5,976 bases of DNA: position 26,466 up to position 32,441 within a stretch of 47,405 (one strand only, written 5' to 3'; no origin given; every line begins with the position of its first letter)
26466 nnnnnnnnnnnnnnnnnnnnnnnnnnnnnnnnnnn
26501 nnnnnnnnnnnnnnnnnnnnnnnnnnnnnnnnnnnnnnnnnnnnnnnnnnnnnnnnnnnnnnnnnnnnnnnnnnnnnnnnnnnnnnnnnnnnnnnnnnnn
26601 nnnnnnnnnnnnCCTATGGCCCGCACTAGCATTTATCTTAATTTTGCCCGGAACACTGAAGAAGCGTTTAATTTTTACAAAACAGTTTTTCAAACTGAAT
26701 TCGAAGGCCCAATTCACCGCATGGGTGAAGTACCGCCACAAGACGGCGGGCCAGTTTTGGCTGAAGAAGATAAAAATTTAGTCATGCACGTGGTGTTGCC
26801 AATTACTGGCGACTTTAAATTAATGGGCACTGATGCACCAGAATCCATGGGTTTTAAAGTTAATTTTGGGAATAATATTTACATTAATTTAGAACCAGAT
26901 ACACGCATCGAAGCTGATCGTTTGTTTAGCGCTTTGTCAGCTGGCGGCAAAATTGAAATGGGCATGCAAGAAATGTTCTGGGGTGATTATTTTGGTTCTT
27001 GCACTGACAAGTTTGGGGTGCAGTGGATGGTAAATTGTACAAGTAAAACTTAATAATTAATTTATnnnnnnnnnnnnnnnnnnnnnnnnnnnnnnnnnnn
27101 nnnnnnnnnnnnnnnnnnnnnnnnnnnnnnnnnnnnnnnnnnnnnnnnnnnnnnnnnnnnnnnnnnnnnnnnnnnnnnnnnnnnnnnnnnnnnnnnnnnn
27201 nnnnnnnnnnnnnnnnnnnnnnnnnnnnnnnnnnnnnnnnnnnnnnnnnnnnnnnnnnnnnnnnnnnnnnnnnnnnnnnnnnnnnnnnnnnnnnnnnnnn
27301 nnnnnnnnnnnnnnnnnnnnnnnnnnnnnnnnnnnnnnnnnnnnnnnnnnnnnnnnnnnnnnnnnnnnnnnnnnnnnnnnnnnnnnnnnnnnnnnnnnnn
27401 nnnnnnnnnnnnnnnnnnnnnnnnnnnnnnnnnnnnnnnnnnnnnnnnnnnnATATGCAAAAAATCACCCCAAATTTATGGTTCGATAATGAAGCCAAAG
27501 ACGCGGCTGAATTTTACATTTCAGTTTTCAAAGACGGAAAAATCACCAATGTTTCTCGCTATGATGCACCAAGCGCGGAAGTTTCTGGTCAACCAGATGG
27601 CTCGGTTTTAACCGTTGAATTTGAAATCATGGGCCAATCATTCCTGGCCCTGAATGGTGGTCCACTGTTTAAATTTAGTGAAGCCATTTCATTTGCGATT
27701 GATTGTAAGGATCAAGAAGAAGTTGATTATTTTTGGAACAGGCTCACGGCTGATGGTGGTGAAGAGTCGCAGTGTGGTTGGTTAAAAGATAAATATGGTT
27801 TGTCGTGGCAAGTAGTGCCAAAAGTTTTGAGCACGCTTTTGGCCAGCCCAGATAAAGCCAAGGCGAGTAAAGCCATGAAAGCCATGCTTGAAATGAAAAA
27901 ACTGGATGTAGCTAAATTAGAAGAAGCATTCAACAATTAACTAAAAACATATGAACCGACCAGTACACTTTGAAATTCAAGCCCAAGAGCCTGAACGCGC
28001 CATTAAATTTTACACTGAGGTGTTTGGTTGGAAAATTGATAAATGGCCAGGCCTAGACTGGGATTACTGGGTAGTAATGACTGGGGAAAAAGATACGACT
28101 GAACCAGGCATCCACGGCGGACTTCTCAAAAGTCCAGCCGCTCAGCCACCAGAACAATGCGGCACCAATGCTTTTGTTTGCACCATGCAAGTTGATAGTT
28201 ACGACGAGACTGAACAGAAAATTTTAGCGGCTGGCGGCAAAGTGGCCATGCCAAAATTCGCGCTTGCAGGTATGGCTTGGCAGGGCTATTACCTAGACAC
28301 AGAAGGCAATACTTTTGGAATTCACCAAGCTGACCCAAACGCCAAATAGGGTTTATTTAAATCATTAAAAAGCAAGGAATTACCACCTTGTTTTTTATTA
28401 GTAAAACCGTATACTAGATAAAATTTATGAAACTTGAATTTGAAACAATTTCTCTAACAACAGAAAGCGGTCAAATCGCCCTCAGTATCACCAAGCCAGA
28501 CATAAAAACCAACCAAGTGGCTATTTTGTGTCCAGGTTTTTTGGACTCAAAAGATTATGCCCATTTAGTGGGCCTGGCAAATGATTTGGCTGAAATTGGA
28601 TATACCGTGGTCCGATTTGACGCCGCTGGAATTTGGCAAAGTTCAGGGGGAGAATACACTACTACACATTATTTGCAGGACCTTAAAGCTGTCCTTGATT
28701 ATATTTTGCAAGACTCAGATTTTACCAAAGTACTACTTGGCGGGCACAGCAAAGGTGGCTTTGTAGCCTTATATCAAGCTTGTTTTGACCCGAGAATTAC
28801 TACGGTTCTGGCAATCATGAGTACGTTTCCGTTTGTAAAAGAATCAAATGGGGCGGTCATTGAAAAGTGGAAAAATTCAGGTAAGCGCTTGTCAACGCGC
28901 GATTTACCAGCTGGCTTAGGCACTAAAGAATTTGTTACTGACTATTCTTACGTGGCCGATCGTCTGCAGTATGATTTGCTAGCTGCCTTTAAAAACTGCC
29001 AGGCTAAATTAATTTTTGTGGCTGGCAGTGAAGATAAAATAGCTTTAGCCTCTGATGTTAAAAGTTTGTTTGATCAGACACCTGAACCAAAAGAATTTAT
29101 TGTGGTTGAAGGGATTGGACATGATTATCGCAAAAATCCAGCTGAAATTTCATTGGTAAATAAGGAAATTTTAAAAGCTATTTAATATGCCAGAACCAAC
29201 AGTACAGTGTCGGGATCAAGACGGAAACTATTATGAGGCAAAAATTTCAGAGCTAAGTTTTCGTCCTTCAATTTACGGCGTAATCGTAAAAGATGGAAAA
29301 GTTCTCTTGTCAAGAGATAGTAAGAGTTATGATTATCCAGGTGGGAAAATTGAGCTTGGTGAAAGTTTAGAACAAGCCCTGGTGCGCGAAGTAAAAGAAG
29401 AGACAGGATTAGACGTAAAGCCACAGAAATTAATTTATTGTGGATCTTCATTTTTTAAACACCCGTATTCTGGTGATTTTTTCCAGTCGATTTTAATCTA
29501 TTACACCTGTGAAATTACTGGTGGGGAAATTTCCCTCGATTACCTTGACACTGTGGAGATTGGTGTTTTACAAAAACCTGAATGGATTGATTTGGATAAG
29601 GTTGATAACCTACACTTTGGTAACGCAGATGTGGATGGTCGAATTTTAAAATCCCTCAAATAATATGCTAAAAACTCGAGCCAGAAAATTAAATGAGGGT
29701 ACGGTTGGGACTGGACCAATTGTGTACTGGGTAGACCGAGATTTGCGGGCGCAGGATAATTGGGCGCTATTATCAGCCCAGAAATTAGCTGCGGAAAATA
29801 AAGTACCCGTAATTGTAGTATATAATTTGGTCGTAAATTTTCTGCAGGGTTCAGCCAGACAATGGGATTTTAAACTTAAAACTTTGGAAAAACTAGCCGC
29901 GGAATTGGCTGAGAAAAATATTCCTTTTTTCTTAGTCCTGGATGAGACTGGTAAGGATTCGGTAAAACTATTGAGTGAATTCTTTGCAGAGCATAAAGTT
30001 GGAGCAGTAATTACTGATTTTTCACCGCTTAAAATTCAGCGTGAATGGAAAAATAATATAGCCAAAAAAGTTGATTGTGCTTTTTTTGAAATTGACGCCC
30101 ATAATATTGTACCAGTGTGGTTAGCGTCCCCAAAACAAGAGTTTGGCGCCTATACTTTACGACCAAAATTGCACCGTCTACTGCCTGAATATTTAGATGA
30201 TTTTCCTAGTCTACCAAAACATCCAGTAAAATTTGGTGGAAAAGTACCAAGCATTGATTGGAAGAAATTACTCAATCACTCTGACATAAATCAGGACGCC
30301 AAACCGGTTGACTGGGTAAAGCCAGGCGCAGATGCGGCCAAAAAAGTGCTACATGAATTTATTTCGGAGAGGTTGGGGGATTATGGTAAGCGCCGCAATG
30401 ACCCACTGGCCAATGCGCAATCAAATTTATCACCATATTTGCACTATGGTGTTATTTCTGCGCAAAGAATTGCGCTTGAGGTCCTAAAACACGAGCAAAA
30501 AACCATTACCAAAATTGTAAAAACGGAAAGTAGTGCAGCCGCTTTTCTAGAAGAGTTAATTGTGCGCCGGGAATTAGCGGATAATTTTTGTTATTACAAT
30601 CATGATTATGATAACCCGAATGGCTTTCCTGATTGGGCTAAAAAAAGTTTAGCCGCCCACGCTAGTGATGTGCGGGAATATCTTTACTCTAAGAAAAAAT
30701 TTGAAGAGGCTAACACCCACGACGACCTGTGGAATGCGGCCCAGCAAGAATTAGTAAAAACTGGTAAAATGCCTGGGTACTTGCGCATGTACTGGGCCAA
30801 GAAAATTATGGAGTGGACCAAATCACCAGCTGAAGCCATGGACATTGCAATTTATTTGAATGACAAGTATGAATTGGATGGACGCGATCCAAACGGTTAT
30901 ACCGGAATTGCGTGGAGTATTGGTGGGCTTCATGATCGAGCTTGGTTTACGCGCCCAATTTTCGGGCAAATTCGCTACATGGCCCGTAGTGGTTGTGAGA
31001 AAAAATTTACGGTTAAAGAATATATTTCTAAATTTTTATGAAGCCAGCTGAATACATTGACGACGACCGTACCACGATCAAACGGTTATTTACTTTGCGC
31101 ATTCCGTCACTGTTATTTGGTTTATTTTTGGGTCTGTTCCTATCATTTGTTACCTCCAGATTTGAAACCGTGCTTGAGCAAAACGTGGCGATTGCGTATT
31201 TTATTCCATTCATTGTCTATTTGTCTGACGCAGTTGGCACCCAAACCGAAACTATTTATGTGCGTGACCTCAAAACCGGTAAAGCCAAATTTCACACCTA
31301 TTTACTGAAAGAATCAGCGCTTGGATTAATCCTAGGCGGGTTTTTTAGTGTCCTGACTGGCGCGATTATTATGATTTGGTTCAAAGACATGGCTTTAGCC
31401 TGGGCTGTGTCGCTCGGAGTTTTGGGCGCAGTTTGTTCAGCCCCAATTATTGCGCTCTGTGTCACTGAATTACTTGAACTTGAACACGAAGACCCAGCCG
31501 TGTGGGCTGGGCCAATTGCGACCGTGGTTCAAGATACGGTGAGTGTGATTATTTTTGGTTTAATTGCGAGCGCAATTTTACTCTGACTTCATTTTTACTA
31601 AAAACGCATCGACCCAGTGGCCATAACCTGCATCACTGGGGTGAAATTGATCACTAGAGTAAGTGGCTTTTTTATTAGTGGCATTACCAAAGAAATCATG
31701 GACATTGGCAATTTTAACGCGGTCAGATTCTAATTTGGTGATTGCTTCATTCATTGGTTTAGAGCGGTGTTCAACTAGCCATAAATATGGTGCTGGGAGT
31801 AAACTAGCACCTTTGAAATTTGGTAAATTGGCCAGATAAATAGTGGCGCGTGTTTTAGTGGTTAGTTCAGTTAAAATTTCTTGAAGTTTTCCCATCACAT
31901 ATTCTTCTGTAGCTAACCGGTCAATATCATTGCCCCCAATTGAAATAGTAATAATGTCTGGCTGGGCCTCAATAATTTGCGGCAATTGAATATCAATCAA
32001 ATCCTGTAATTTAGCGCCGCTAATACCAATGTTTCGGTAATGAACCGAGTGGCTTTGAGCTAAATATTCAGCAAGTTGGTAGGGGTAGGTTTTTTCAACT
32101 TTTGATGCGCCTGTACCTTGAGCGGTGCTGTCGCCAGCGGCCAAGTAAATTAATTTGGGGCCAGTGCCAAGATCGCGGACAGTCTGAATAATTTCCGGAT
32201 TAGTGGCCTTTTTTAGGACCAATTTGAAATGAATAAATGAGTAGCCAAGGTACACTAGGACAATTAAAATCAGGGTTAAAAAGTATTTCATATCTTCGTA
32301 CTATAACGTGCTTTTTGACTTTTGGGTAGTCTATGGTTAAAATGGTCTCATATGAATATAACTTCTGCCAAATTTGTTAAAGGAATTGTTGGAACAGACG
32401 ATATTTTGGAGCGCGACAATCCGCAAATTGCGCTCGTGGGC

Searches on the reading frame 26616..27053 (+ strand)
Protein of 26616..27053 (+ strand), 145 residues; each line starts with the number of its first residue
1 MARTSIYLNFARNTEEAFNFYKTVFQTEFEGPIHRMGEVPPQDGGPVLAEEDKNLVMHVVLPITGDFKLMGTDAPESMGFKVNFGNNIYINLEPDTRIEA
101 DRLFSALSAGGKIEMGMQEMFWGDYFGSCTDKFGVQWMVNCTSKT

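Call 68: search_protein_families(library=pfam, proteins=[window:26616-27053:+], max_evalue=0.00001)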
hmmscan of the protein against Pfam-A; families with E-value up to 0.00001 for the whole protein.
window:26616-27053:+ (145 aa): 1 family
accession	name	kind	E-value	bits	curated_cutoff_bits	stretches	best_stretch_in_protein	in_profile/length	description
PF06983.19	3-dmu-9_3-mt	-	2.6e-08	34.8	24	1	5-139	4-115/116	3-demethylubiquinone-9 3-methyltransferase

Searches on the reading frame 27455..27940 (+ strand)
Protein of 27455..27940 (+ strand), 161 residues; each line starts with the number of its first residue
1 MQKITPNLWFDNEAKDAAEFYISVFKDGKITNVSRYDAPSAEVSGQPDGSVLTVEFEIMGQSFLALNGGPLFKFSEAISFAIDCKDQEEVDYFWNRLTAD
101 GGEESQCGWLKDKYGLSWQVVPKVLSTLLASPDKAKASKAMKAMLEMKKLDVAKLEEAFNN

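Call 68: search_protein_families(library=pfam, proteins=[window:27455-27940:+], max_evalue=0.00001)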
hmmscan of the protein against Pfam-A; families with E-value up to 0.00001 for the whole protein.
window:27455-27940:+ (161 aa): 1 family
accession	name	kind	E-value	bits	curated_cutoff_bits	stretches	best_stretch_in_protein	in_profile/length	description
PF06983.19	3-dmu-9_3-mt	-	2.1e-48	164.1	24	1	2-121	1-116/116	3-demethylubiquinone-9 3-methyltransferase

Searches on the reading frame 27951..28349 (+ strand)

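Call 68: search_protein_families(library=pfam, proteins=[window:27951-28349:+], max_evalue=0.00001)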
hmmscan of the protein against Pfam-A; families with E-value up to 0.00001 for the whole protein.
window:27951-28349:+ (132 aa): 3 families
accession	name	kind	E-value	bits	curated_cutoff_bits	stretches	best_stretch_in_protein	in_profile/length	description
PF00903.31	Glyoxalase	-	1.8e-07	32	20.6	1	5-122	3-119/121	Glyoxalase/Bleomycin resistance protein/Dioxygenase superfamily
PF18029.7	Glyoxalase_6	-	7.7e-06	27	23.6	0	8-123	3-104/106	Glyoxalase-like domain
PF22677.2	Ble-like_N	-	9.1e-06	25.8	24.5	0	5-31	3-29/41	Bleomycin resistance protein-like N-terminal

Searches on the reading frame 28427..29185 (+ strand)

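Call 68: search_protein_families(library=pfam, proteins=[window:28427-29185:+], max_evalue=0.00001)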
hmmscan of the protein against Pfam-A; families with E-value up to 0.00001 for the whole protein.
window:28427-29185:+ (252 aa): 4 families
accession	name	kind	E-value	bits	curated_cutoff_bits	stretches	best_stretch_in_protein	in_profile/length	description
PF12146.15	Hydrolase_4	-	1.1e-14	54.7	27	1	30-183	5-161/239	Serine aminopeptidase, S33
PF00561.26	Abhydrolase_1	-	8.3e-13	49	25.8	1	33-129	4-99/245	alpha/beta hydrolase fold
PF12697.13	Abhydrolase_6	-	4.4e-08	34.5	26.3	1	33-240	2-213/217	Alpha/beta hydrolase family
PF02129.25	Peptidase_S15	-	1.4e-06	28.7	23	0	54-145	47-144/262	X-Pro dipeptidyl-peptidase (S15 family)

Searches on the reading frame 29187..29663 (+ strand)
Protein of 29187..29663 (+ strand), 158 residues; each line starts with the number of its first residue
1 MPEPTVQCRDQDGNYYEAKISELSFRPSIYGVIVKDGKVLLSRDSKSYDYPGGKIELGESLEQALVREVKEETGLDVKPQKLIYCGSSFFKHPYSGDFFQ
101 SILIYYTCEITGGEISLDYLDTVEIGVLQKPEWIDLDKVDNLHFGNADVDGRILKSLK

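Call 69: search_protein_families(library=pfam, proteins=[window:29187-29663:+], max_evalue=0.00001)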
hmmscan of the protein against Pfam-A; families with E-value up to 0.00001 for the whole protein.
window:29187-29663:+ (158 aa): 1 family
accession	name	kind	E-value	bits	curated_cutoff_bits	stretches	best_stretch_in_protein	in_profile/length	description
PF00293.34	NUDIX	-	3.2e-16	60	21.1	1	31-147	7-124/134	NUDIX domain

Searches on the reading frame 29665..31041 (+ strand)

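Call 69: search_protein_families(library=pfam, proteins=[window:29665-31041:+], max_evalue=0.00001)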
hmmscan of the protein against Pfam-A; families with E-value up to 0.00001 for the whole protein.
window:29665-31041:+ (458 aa): 1 family
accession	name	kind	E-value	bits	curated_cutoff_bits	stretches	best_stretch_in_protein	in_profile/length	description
PF00875.24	DNA_photolyase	-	1.5e-28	100.2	26.6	1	20-182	2-162/164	DNA photolyase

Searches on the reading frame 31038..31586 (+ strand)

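Call 69: search_protein_families(library=pfam, proteins=[window:31038-31586:+], max_evalue=0.00001)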
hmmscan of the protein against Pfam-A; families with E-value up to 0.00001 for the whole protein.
window:31038-31586:+ (182 aa): 1 family
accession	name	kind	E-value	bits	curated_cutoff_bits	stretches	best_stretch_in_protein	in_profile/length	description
PF01769.21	MgtE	-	2.6e-17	63.7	27.6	1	56-174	1-123/125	Divalent cation transporter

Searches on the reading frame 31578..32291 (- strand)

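Call 69: search_protein_families(library=pfam, proteins=[window:31578-32291:-], max_evalue=0.00001)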
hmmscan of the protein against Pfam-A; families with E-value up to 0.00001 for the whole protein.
window:31578-32291:- (237 aa): 2 families
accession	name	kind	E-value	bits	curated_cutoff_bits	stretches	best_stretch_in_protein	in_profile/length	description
PF13472.12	Lipase_GDSL_2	-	1.4e-25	91.2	32.9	1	52-223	2-176/178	GDSL-like Lipase/Acylhydrolase family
PF00657.28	Lipase_GDSL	-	3.5e-20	73.5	23.6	1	49-229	1-207/208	GDSL-like Lipase/Acylhydrolase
